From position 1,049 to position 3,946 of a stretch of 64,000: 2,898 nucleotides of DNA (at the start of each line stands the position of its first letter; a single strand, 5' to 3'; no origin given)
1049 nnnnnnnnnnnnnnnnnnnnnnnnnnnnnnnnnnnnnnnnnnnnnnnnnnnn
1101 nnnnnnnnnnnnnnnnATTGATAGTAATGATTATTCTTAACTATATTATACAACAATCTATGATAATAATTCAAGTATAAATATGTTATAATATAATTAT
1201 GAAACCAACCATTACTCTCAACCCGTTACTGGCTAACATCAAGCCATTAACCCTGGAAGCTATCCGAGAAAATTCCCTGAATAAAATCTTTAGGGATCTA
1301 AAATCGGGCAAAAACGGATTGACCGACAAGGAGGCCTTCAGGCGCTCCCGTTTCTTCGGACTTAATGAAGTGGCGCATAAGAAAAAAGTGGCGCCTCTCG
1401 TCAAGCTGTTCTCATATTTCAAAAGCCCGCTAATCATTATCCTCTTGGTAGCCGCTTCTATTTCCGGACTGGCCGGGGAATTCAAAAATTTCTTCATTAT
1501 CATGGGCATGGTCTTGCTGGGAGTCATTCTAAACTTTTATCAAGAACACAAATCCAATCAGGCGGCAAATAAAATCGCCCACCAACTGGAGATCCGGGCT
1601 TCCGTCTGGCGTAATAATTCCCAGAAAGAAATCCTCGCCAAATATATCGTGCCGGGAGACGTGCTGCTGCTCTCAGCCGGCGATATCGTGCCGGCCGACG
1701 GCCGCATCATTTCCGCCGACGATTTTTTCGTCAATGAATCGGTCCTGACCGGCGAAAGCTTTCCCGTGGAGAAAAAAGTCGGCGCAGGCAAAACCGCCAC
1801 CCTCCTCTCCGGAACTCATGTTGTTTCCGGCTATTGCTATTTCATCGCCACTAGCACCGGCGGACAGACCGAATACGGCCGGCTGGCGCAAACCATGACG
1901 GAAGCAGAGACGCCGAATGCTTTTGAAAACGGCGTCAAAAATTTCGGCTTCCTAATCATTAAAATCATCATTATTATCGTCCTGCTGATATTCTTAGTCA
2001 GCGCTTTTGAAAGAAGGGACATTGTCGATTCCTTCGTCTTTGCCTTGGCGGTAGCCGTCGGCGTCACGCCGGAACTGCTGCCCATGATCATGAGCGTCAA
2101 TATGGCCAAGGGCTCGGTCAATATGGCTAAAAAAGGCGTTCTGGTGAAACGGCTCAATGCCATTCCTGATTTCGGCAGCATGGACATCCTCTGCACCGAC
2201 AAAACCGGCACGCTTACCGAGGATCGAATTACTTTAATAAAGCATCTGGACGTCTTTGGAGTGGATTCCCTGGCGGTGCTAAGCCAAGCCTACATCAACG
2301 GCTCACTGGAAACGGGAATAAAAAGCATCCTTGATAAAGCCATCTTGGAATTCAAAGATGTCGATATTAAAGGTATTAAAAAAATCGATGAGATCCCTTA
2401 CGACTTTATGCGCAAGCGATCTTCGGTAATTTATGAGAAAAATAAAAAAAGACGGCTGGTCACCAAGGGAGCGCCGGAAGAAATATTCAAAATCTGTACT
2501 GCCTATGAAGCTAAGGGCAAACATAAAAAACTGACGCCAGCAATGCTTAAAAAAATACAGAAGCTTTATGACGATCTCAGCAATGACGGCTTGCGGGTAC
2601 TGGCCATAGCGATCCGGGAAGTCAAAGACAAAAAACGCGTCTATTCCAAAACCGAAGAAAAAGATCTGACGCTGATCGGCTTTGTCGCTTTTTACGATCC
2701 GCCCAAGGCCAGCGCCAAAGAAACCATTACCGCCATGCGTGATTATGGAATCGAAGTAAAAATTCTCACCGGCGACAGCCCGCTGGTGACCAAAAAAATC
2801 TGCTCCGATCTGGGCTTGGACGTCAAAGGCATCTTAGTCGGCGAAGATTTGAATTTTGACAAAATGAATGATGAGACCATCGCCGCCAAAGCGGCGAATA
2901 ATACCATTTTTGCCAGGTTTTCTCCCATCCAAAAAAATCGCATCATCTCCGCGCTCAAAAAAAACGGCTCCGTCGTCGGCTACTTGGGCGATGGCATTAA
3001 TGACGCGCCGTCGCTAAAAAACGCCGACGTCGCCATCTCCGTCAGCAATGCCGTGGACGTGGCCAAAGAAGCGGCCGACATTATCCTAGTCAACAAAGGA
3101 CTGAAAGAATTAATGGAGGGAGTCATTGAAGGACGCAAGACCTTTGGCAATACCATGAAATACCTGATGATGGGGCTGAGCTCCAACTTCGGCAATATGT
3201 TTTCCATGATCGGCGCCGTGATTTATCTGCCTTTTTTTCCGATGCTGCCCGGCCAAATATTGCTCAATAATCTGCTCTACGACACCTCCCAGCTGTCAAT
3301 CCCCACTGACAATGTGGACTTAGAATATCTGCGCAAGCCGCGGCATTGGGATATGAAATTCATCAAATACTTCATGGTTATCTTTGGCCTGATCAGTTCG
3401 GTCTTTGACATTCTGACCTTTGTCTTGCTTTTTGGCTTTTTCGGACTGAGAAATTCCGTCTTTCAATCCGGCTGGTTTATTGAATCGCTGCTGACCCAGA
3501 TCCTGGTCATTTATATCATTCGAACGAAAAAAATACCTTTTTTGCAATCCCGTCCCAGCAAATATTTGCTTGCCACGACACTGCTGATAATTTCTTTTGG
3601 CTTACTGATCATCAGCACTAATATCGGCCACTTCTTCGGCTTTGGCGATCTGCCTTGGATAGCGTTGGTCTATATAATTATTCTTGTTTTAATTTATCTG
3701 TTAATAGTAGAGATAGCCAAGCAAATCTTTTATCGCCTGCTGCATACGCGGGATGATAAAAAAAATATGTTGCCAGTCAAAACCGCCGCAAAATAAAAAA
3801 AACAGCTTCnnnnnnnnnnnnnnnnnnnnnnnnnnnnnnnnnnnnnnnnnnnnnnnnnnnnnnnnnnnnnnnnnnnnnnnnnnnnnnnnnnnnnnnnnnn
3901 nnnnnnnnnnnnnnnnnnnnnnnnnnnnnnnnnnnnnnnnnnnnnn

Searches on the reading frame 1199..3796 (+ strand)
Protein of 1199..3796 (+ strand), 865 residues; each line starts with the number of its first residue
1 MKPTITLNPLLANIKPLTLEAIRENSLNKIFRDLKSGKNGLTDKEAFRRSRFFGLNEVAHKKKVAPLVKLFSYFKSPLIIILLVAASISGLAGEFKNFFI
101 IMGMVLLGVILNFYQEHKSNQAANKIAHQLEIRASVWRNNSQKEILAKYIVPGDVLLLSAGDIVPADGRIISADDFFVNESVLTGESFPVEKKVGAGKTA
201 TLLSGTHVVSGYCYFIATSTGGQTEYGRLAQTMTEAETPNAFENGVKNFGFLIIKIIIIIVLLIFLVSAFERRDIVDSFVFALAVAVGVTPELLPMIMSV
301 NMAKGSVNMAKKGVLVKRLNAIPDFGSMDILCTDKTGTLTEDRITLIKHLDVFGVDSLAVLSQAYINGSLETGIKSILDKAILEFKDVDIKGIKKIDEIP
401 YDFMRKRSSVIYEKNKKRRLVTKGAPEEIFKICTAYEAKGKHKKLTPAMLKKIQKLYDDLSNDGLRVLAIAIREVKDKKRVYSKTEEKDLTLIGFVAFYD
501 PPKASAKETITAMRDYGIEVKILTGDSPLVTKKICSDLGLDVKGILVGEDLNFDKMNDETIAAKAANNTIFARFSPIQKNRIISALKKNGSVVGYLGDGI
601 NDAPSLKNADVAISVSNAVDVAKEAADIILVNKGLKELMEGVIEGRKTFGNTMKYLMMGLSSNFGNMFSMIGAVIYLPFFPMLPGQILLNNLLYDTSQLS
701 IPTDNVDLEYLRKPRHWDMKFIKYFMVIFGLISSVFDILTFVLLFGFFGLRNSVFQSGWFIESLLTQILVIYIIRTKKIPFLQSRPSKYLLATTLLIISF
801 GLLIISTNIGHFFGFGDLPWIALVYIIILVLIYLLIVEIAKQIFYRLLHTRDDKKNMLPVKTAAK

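Call 27: search_protein_families(library=pfam, proteins=[window:1199-3796:+], max_evalue=0.001)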
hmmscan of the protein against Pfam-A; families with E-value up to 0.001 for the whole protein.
window:1199-3796:+ (865 aa): 6 families
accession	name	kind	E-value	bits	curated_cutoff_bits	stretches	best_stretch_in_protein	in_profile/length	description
PF00122.25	E1-E2_ATPase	-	1.1e-43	149.3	28.1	1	131-312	4-181/181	E1-E2 ATPase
PF00689.26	Cation_ATPase_C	-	5.5e-22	78.8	27.3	1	680-843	2-175/175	Cation transporting ATPase, C-terminus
PF00690.31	Cation_ATPase_N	-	2.7e-15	56.2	20.4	1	25-89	4-69/69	Cation transporter/ATPase, N-terminus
PF00702.32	Hydrolase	-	8.7e-13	49.5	26.4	1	405-610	52-191/191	haloacid dehalogenase-like hydrolase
PF13246.12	Cation_ATPase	-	1.1e-08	35.5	21.7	1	392-435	45-90/91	Cation transport ATPase (P-type)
PF08282.18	Hydrolase_3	-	0.00072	19.8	20.9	0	583-630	196-243/255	haloacid dehalogenase-like hydrolase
